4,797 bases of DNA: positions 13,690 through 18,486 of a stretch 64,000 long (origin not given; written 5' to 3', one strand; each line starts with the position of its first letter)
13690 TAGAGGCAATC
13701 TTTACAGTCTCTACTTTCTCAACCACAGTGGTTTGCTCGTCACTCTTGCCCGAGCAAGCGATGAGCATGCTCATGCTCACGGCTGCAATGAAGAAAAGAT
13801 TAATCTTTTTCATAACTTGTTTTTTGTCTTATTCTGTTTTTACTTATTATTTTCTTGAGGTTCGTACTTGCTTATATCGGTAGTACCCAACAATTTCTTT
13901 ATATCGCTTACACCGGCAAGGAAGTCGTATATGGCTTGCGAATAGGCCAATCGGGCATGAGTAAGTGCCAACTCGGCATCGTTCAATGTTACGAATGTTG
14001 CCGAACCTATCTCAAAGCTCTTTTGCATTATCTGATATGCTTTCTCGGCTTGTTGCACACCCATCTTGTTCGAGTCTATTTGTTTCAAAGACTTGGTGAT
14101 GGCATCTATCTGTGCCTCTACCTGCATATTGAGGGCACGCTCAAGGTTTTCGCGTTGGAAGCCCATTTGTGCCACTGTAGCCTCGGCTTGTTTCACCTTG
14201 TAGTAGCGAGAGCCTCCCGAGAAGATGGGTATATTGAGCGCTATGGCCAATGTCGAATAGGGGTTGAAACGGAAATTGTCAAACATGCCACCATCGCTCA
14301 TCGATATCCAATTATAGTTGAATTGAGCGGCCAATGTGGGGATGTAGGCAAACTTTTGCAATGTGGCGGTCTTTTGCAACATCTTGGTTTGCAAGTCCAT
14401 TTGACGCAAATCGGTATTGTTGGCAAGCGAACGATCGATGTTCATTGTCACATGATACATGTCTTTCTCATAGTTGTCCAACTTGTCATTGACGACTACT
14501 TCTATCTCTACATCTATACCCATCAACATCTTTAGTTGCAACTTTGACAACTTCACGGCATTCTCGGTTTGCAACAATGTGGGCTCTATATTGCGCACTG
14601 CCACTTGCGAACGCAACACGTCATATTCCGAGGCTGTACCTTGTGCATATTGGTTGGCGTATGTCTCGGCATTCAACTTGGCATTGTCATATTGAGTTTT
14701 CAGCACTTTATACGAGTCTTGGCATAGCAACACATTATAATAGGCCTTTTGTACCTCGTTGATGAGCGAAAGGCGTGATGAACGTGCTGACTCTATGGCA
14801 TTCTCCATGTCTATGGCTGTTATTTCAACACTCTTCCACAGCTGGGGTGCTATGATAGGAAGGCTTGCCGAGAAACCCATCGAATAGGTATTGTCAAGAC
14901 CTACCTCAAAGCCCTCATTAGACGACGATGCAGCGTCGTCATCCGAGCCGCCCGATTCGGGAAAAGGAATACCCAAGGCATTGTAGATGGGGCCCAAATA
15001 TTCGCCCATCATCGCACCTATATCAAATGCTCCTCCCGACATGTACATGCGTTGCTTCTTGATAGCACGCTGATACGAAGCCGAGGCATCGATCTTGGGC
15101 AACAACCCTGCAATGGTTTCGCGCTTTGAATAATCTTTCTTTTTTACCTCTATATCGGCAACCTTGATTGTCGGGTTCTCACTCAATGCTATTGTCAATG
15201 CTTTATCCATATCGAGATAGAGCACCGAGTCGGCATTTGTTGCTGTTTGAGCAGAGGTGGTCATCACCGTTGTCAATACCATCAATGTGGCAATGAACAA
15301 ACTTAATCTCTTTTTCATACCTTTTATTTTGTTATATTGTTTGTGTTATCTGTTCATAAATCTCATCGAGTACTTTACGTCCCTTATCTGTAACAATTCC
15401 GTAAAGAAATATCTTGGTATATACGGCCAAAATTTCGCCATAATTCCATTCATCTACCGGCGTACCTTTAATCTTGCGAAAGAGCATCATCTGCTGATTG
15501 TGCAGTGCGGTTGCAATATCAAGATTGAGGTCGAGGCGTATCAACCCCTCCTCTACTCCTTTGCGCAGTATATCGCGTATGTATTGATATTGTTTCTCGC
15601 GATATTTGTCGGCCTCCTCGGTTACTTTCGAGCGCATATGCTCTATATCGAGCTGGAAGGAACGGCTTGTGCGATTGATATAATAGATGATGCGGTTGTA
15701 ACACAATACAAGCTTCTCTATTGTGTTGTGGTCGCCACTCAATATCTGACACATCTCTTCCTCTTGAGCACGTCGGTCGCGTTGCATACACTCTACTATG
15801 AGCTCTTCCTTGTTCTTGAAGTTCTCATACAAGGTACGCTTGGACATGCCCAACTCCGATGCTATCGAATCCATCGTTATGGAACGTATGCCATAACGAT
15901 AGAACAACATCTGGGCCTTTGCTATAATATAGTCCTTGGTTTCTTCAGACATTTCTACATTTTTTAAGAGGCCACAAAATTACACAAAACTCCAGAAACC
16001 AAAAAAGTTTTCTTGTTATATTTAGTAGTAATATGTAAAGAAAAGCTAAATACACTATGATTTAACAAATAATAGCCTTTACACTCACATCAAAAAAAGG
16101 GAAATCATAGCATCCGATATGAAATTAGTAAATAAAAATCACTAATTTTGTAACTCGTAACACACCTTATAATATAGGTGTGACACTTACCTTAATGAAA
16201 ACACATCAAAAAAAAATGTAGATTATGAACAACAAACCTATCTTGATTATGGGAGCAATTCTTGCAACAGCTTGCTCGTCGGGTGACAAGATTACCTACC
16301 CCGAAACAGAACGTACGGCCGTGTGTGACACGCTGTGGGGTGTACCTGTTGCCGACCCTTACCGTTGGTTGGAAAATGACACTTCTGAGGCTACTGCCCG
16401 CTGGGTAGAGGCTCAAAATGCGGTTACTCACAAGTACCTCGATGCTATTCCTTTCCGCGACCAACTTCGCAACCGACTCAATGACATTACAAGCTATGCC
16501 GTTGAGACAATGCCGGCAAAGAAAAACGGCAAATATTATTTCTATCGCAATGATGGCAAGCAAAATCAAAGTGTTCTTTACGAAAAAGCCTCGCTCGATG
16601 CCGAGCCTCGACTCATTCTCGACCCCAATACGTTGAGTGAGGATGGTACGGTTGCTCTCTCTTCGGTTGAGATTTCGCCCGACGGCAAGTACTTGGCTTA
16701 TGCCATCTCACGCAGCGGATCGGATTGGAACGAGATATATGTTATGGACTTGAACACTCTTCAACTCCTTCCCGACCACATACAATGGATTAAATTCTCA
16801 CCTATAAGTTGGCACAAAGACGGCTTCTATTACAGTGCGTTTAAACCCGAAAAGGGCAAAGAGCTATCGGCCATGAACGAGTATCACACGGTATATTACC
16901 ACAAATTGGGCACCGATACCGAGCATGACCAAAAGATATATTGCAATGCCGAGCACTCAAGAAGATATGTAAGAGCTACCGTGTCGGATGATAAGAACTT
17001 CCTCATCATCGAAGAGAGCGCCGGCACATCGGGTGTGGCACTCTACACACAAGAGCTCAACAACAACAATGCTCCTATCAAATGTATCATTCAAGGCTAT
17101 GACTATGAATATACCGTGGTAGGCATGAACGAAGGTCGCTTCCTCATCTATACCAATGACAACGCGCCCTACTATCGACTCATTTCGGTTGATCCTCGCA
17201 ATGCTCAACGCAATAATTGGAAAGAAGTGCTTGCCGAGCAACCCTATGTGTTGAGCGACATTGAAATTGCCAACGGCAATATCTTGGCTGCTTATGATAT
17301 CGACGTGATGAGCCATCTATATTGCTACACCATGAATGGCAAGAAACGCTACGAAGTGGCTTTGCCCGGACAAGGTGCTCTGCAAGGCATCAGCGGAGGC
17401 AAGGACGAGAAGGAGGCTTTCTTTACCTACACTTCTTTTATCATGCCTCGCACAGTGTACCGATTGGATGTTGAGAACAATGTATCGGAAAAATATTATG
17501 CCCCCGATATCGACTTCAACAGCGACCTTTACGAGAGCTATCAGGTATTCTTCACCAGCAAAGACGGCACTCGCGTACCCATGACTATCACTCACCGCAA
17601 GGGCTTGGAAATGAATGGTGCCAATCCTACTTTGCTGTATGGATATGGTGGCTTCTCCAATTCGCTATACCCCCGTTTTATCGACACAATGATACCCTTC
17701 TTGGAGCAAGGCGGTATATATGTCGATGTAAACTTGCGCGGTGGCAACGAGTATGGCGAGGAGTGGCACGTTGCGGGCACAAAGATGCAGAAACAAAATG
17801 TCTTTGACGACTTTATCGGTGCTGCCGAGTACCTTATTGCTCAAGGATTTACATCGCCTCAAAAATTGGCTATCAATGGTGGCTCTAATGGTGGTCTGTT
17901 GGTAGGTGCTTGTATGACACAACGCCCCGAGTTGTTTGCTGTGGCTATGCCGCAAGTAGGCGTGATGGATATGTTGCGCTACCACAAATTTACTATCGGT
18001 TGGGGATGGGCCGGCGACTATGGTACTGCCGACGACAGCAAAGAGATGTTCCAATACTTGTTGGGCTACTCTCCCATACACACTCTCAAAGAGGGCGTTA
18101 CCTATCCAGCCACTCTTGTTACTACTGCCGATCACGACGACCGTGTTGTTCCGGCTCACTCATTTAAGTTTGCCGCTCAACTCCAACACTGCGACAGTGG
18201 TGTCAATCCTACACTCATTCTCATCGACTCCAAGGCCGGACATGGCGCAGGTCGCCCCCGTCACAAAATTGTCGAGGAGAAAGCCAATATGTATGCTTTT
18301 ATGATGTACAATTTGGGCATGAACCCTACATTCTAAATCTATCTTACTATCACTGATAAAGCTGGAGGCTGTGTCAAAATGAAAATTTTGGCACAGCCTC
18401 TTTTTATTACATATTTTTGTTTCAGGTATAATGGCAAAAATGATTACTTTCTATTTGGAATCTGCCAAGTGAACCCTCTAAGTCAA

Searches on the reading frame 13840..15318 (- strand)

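Call 49: search_protein_families(library=pfam, proteins=[window:13840-15318:-], max_evalue=0.00001)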
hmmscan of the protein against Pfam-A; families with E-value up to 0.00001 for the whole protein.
window:13840-15318:- (492 aa): 1 family
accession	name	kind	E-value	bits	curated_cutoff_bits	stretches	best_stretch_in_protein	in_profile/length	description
PF02321.23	OEP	-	4.5e-52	177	22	2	294-478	5-187/187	Outer membrane efflux protein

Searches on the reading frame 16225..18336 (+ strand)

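Call 49: search_protein_families(library=pfam, proteins=[window:16225-18336:+], max_evalue=0.00001)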
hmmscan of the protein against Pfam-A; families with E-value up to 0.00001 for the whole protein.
window:16225-18336:+ (703 aa): 2 families
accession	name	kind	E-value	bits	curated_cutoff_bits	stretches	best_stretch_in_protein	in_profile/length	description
PF02897.21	Peptidase_S9_N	-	3.7e-108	362.4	24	1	28-424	4-411/414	Prolyl oligopeptidase, N-terminal beta-propeller domain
PF00326.27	Peptidase_S9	-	7.9e-65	218.7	22.6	1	489-698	6-211/213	Prolyl oligopeptidase family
